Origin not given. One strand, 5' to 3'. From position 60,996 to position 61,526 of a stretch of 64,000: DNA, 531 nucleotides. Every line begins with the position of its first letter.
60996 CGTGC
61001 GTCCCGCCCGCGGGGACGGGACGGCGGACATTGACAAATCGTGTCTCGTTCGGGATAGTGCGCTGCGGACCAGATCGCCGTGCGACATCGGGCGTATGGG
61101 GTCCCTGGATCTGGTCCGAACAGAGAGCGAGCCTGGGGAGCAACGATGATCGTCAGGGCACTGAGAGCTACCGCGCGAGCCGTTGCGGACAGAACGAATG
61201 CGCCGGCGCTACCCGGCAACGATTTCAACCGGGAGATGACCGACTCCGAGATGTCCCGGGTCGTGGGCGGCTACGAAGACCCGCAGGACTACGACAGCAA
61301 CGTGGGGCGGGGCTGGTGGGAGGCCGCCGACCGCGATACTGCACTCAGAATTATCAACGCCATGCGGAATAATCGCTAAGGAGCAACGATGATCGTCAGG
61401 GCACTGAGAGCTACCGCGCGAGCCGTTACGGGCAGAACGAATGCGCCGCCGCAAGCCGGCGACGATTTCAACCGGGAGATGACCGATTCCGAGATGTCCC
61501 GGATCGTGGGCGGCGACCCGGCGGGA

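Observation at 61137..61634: Tandem duplicated double-glycine-leader peptides with conserved leaders and diverged cores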

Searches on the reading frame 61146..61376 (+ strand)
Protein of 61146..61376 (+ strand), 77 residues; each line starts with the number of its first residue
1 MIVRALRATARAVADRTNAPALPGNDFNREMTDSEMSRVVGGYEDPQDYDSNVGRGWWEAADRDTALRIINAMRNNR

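Call 6: search_protein_families(library=ncbifam, proteins=[window:61146-61376:+], max_evalue=1)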
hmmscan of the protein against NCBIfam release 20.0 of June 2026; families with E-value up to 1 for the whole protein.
window:61146-61376:+ (77 aa): 0 families

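Call 7: search_protein_families(library=pfam, proteins=[window:61146-61376:+], max_evalue=1)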
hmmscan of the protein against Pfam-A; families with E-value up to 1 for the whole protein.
window:61146-61376:+ (77 aa): 0 families

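Call 9: find_homologous_proteins(query=window:61146-61376:+, max_evalue=10)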
Query seq(77 aa) (77 aa): 6 proteins with E <= 10 among 7 candidates.
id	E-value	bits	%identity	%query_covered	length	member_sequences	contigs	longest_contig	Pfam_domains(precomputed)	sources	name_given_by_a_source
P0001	1.5e-41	157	95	100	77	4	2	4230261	-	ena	-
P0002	1.6e-37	144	88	100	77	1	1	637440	-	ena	-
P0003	1.6e-33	131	83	97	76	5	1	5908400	-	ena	-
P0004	5.0e-33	130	83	97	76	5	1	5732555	-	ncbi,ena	-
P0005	8.5e-20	88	65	100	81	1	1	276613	-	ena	-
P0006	1.5e-15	75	58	100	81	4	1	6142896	-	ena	-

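Call 11: find_encoding_contigs(protein=P0001, flank=10000, max_places=4)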
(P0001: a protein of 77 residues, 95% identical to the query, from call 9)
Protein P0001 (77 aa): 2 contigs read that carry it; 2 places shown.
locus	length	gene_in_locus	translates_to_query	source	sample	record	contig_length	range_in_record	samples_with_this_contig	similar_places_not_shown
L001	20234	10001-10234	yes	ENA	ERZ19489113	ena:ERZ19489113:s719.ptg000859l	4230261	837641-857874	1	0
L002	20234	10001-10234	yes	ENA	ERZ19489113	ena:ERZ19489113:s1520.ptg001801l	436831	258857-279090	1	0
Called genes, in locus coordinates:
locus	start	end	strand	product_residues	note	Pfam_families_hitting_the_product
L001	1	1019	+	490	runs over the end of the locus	PF00501:AMP-binding, PF14535:AMP-binding_C_2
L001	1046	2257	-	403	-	PF11376:DUF3179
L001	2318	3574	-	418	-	PF04303:PrpF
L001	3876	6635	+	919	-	PF02515:CoA_transf_3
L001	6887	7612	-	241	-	PF00230:MIP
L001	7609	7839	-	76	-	PF01451:LMWPc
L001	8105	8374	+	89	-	PF02979:NHase_alpha (weak)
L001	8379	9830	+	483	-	PF02321:OEP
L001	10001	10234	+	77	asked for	-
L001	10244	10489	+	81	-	-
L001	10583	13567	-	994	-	PF00664:ABC_membrane, PF00005:ABC_tran, PF02463:SMC_N (faint)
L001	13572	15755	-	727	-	PF03412:Peptidase_C39, PF00664:ABC_membrane, PF00005:ABC_tran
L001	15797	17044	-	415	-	-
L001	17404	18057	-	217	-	-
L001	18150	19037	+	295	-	PF02086:MethyltransfD12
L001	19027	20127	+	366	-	-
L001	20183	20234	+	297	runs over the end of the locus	-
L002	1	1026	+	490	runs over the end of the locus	PF00501:AMP-binding, PF14535:AMP-binding_C_2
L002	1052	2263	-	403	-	PF11376:DUF3179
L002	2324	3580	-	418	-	PF04303:PrpF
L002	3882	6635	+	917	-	PF02515:CoA_transf_3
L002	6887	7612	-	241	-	PF00230:MIP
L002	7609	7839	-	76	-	PF01451:LMWPc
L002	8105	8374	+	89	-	PF02979:NHase_alpha (weak)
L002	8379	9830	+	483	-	PF02321:OEP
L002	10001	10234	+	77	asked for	-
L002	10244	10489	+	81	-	-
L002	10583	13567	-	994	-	PF00664:ABC_membrane, PF00005:ABC_tran, PF02463:SMC_N (faint)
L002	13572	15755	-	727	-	PF03412:Peptidase_C39, PF00664:ABC_membrane, PF00005:ABC_tran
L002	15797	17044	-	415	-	-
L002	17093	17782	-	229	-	-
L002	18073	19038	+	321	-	PF02086:MethyltransfD12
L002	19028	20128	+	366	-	-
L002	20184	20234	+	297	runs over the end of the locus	-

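Call 18: find_related_loci(query=A2, collection=genome_contigs, flank=10000)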
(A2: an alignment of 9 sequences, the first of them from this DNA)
Query A2 (77 aa) in genome_contigs; peptide patterns used: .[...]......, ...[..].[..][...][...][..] (x = any residue, [..] = any of these).
44 stretches matched a pattern; 1 encode a relative of the query (tblastn E <= 1e-3); 1 distinct loci.
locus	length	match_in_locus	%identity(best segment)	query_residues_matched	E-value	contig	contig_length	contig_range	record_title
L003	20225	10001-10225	83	1-75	4e-39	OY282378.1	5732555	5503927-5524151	MAG: uncultured Gammaproteobacteria bacterium genome assembly, chromosome: 1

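Call 20: find_encoding_contigs(protein=P0005, flank=10000, max_places=3)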
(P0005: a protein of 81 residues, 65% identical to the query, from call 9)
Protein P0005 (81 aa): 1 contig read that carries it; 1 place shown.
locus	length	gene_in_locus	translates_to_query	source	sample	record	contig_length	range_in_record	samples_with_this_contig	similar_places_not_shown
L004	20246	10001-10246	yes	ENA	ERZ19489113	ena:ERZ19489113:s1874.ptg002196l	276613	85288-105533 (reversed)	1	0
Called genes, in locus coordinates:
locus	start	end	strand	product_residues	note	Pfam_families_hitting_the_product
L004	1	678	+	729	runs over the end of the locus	PF00289:Biotin_carb_N, PF02222:ATP-grasp (weak), PF02786:CPSase_L_D2, PF07478:Dala_Dala_lig_C (weak), PF02785:Biotin_carb_C, PF21139:BT_MCC_alpha, PF00364:Biotin_lipoyl, PF25973:BSH_CzcB (faint)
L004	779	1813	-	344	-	PF00296:Bac_luciferase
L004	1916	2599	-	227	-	PF00528:BPD_transp_1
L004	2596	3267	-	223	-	PF00528:BPD_transp_1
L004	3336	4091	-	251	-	PF13191:AAA_16 (weak), PF00005:ABC_tran, PF02463:SMC_N (faint), PF13304:AAA_21 (faint)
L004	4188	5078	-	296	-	PF00497:SBP_bac_3, PF10613:Lig_chan-Glu_bd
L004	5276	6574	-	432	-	PF01546:Peptidase_M20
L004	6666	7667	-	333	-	PF00296:Bac_luciferase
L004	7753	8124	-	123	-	PF00903:Glyoxalase (weak)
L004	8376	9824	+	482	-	PF02321:OEP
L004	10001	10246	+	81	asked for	-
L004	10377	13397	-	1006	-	PF00664:ABC_membrane, PF00005:ABC_tran, PF02463:SMC_N (faint)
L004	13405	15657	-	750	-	PF03412:Peptidase_C39, PF00664:ABC_membrane, PF00005:ABC_tran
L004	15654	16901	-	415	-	-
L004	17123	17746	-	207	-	PF02870:Methyltransf_1N, PF01035:DNA_binding_1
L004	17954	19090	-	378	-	PF01053:Cys_Met_Meta_PP, PF00266:Aminotran_5 (weak)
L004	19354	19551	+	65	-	-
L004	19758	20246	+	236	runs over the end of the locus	PF27201:YjiT_N, PF27205:YjiT_2nd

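Call 21: find_encoding_contigs(protein=P0003, flank=10000, max_places=3)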
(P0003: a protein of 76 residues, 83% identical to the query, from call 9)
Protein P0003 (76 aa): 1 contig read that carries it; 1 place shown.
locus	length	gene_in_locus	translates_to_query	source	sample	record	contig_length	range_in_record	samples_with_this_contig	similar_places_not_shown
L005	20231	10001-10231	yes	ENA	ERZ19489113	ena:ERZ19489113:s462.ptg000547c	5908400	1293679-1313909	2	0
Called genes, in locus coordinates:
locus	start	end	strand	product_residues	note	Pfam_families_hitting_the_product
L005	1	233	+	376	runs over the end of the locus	PF02463:SMC_N (weak), PF11398:DUF2813 (faint), PF13175:AAA_15 (weak), PF13476:AAA_23 (weak), PF13304:AAA_21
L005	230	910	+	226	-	PF14103:DUF4276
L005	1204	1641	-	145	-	PF10604:Polyketide_cyc2, PF03364:Polyketide_cyc (weak)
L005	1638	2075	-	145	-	PF10604:Polyketide_cyc2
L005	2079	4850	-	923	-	-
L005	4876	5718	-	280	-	PF09370:PEP_hydrolase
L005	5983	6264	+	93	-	-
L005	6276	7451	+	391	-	PF04295:GD_AH_second, PF20629:GD_AH_C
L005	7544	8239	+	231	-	PF00857:Isochorismatase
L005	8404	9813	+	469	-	PF01425:Amidase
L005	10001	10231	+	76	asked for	-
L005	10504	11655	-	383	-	PF01321:Creatinase_N, PF00557:Peptidase_M24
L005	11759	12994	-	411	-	PF01546:Peptidase_M20, PF07687:M20_dimer (weak)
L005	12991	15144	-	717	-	PF13481:AAA_25 (faint), PF00004:AAA (faint), PF00005:ABC_tran, PF02463:SMC_N (faint), PF03193:RsgA_GTPase (faint), PF08352:oligo_HPY, PF00005:ABC_tran, PF08352:oligo_HPY, +4 more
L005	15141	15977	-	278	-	PF12911:OppC_N (weak), PF00528:BPD_transp_1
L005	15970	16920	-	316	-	PF19300:BPD_transp_1_N, PF00528:BPD_transp_1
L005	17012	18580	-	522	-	PF00496:SBP_bac_5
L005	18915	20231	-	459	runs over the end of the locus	-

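Call 22: find_encoding_contigs(protein=P0006, flank=10000, max_places=4)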
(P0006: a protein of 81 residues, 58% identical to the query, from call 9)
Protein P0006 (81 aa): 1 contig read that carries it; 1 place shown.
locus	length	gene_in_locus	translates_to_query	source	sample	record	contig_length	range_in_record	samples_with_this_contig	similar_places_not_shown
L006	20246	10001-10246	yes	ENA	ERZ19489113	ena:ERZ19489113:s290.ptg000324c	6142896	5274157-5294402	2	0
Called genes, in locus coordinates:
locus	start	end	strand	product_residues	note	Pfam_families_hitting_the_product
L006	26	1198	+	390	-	PF01979:Amidohydro_1, PF07969:Amidohydro_3 (weak)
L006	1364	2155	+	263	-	PF02633:Creatininase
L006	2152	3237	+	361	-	PF00005:ABC_tran, PF13304:AAA_21 (weak), PF08352:oligo_HPY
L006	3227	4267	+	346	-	PF00005:ABC_tran, PF13304:AAA_21 (faint), PF08352:oligo_HPY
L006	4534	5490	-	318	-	PF00491:Arginase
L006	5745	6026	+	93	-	-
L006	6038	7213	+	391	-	PF04295:GD_AH_second, PF20629:GD_AH_C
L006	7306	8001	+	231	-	PF00857:Isochorismatase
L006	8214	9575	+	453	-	PF01425:Amidase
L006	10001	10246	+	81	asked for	-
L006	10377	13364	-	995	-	PF00664:ABC_membrane, PF00005:ABC_tran, PF02463:SMC_N (faint)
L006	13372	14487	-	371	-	PF00664:ABC_membrane (weak), PF00005:ABC_tran, PF02463:SMC_N (faint)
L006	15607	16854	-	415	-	-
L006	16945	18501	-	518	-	PF06253:MTTB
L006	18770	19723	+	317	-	-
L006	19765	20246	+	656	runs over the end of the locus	PF00501:AMP-binding, PF13193:AMP-binding_C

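Call 23: find_encoding_contigs(protein=P0002, flank=10000, max_places=3)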
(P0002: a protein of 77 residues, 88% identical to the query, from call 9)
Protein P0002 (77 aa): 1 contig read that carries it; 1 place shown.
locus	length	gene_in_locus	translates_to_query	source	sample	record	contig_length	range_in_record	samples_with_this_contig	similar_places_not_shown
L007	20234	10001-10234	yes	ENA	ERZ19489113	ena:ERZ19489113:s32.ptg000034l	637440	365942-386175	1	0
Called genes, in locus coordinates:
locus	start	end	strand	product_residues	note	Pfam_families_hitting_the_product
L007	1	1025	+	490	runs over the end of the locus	PF00501:AMP-binding, PF14535:AMP-binding_C_2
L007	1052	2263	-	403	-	PF11376:DUF3179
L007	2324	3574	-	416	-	PF04303:PrpF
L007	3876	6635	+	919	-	PF02515:CoA_transf_3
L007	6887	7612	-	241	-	PF00230:MIP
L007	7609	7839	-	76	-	PF01451:LMWPc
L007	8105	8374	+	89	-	PF02979:NHase_alpha (weak)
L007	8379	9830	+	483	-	PF02321:OEP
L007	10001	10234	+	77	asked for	-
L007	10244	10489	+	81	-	-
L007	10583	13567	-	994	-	PF00664:ABC_membrane, PF00005:ABC_tran, PF02463:SMC_N (faint)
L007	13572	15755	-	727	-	PF03412:Peptidase_C39, PF00664:ABC_membrane, PF00005:ABC_tran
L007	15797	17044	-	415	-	-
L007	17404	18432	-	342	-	PF08496:Peptidase_S49_N, PF01343:Peptidase_S49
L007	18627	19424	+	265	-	PF00877:NLPC_P60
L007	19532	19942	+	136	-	PF02979:NHase_alpha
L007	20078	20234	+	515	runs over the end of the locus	PF04055:Radical_SAM, PF13282:DUF4070 (weak)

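Call 36: search_protein_representatives(alignment_id=A3)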
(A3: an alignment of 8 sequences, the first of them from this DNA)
Query: 8 sequences, 77 profile positions. Proteins with E-value up to 0.001 (for the whole library): 7; up to 1e-10: 5; up to 1e-30: 1. The best 7 are listed.
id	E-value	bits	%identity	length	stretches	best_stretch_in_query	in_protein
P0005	3.9e-36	139.2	-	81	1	1-77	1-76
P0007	5.1e-19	84.3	-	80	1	3-76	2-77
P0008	1.2e-18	83.2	-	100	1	2-76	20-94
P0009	2.4e-18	82.2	-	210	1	2-77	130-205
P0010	7.4e-18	80.6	-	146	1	1-76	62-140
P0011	4.3e-09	52.5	-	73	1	18-76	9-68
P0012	6.1e-04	36.0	-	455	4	33-53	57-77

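Call 38: search_protein_families(library=ncbifam, proteins=[L001:13572-15752:-, L001:15797-17041:-, L001:8379-9827:+, L001:8105-8371:+, L001:17404-18054:-, L007:19532-19939:+, L001:12760-13567:-], max_evalue=0.01)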
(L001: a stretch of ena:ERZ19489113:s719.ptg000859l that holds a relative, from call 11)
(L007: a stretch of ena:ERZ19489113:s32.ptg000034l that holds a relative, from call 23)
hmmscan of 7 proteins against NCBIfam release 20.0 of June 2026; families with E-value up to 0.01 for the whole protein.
L001:13572-15752:- (726 aa): 189 families (the best 25 are shown)
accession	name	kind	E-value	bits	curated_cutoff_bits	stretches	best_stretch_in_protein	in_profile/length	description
TIGR03796.1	NHLM_micro_ABC1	equivalog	0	1011.3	853.3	1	17-723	2-709/710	NHLP family bacteriocin export ABC transporter peptidase/permease/ATPase subunit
TIGR01846.1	type_I_sec_HlyB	subfamily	2.3e-118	396.4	725.55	1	31-722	3-688/694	type I secretion system permease/ATPase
TIGR03375.1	type_I_sec_LssB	subfamily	8.7e-106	354.8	693.1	1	31-715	5-691/696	type I secretion system permease/ATPase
TIGR03797.1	NHLM_micro_ABC2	equivalog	1.3e-103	347.8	709.4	1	156-723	123-682/686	NHLP bacteriocin export ABC transporter permease/ATPase subunit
TIGR01193.1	bacteriocin_ABC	subfamily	3.1e-95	320.2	523.85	1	22-723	1-706/708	peptide cleavage/export ABC transporter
TIGR02203.1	MsbA_lipidA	equivalog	2.7e-89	300.2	602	1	162-722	7-565/572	lipid A export permease/ATP-binding protein MsbA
TIGR00958.1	3a01208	subfamily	9.5e-86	288.6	874.6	1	170-723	161-711/711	antigen peptide transporter 2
TIGR02204.1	MsbA_rel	hypoth_equivalog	3.1e-85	287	780.4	1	182-723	31-572/576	ABC transporter, permease/ATP-binding protein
NF052233.1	CphA_assoc_ABC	equivalog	2.8e-84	283.9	880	1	177-725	197-742/766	cyanophycin metabolism-associated ABC transporter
NF010178.0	PRK13657.1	equivalog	2e-79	267.6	733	1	164-725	14-569/588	glucan ABC transporter ATP-binding protein/ permease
NF045513.1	HepA_fam_ABC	equivalog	1.4e-71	241.7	725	1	217-717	103-600/610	heterocyst formation ABC transporter subunit HepA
TIGR01842.1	type_I_sec_PrtD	subfamily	7.9e-70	235.9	510.15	1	166-714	3-542/544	type I secretion system permease/ATPase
NF008381.0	PRK11176.1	equivalog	1.8e-68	231.4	867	1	195-722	51-575/582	lipid A ABC transporter ATP-binding protein/permease MsbA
TIGR02857.1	CydD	equivalog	1.9e-64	218.5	435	1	204-698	39-529/529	thiol reductant ABC exporter subunit CydD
TIGR01192.1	chvA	subfamily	3.9e-58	197.5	585.4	1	171-724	21-568/585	glucan export ABC transporter ATP-binding protein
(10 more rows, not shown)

L001:15797-17041:- (414 aa): 10 families
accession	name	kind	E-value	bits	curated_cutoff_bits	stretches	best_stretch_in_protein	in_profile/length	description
TIGR03794.1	NHLM_micro_HlyD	equivalog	1.9e-77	260.9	156.2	1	11-410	1-421/421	NHLP bacteriocin system secretion protein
TIGR01843.1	type_I_hlyD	subfamily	1.7e-17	63.5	208.65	1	106-333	118-359/422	HlyD family type I secretion periplasmic adaptor subunit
TIGR00998.1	8a0101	subfamily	1.6e-12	47.1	390.8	1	33-326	9-282/334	EmrA/EmrK family multidrug efflux transporter periplasmic adaptor subunit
TIGR01730.1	RND_mfp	subfamily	1.3e-11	44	94.9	1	221-338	110-223/322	efflux RND transporter periplasmic adaptor subunit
TIGR02971.1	heterocyst_DevB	subfamily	9.5e-10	38.4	129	1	85-327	32-280/327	ABC exporter membrane fusion protein, DevB family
NF002939.0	PRK03598.1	equivalog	1.1e-09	37.9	393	1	85-315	60-273/332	secretion protein HlyD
TIGR00999.1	8a0102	subfamily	3.5e-06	26.3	319.3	1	157-326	27-168/271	CzcB/NccB family metal efflux transporter periplasmic adaptor subunit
NF007785.0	PRK10476.1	equivalog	6.6e-05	21.9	376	1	51-328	32-287/347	multidrug transporter subunit MdtN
NF038010.1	ABC_adapt_DarC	equivalog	0.00032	19.5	450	1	74-273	76-258/417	darobactin export ABC transporter periplasmic adaptor subunit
TIGR02168.1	SMC_prok_B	equivalog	0.00096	17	567.35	1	86-248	652-819/1181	chromosome segregation protein SMC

L001:8379-9827:+ (483 aa): 5 families
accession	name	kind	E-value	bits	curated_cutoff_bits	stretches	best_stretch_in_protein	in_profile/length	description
TIGR01844.1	type_I_sec_TolC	subfamily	3.8e-68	230.4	225.15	2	117-452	69-405/414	TolC family outer membrane protein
NF007002.0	PRK09465.1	equivalog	1.2e-18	66.9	495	1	26-450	28-429/460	outer membrane channel protein TolC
NF052390.1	efflux_OMP_AbuO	equivalog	1.8e-14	53.3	700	2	117-216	306-405/447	multidrug efflux outer membrane protein AbuO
TIGR01845.1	outer_NodT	subfamily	1e-12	47.6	210.05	1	133-445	140-458/460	efflux transporter outer membrane subunit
NF007347.1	PRK09837.1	subfamily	6.8e-05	21.9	598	1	214-445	225-456/461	Cu(I)/Ag(I) efflux RND transporter outer membrane protein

L001:8105-8371:+ (89 aa): 3 families
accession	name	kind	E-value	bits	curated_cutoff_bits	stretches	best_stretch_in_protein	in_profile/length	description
TIGR03793.1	leader_NHLP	domain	3.5e-09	36.4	50.9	1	25-83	3-61/77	NHLP leader peptide family RiPP precursor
TIGR01323.1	nitrile_alph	equivalog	5.6e-05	22.8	249.85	1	28-83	41-96/189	nitrile hydratase subunit alpha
TIGR04351.1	TOMM_nitrile_2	subfamily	0.0056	16.2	65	1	28-66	2-40/48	TIGR04351 family putative TOMM peptide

L001:17404-18054:- (216 aa): 0 families

L007:19532-19939:+ (136 aa): 5 families
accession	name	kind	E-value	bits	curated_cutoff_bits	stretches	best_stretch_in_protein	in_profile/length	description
TIGR03793.1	leader_NHLP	domain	1.2e-11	44.3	50.9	1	27-90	14-77/77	NHLP leader peptide family RiPP precursor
TIGR01323.1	nitrile_alph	equivalog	3.8e-08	33.1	249.85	1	16-88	101-175/189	nitrile hydratase subunit alpha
TIGR04351.1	TOMM_nitrile_2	subfamily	1.3e-07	31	65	1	21-54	4-37/48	TIGR04351 family putative TOMM peptide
TIGR03887.1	thiocyan_alph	equivalog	0.00013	21.9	291.45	1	12-77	108-173/200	thiocyanate hydrolase subunit gamma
NF038175.1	IniB_NTERM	domain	0.0062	16.5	40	0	28-49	11-32/49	IniB N-terminal domain-containing protein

L001:12760-13567:- (269 aa): 0 families

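Call 39: find_encoding_contigs(protein=P0007, flank=10000, max_places=3)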
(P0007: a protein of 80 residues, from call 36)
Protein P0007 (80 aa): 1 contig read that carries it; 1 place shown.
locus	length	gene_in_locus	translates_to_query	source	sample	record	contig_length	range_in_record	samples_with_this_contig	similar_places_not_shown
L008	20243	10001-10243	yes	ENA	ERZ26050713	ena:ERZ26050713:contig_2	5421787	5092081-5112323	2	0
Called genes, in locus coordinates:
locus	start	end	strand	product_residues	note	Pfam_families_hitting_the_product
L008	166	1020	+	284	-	PF00296:Bac_luciferase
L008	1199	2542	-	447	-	PF00202:Aminotran_3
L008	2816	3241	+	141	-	-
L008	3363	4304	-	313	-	PF13669:Glyoxalase_4 (faint), PF13468:Glyoxalase_3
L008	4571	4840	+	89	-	-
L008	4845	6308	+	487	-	PF02321:OEP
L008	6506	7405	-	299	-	PF00892:EamA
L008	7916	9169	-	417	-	PF00665:rve (faint)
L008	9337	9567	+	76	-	-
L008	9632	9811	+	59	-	-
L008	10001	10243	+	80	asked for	-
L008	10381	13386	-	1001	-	PF00664:ABC_membrane, PF00005:ABC_tran, PF02463:SMC_N (faint)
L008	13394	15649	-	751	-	PF03412:Peptidase_C39, PF00664:ABC_membrane, PF00005:ABC_tran, PF02463:SMC_N (faint)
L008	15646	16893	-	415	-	-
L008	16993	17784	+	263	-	PF00877:NLPC_P60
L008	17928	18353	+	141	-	PF02979:NHase_alpha (weak)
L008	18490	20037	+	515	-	PF04055:Radical_SAM, PF13282:DUF4070 (weak)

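Call 40: find_encoding_contigs(protein=P0011, flank=10000, max_places=3)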
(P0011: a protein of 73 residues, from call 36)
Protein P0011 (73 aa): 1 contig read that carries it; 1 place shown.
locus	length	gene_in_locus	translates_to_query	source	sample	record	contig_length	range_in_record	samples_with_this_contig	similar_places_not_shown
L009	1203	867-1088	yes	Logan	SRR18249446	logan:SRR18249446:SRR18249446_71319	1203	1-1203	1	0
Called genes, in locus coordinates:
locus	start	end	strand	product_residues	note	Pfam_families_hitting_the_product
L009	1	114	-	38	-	?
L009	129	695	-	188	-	PF08207:EFP_N, PF01132:EFP, PF09285:Elong-fact-P_C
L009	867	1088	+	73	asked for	-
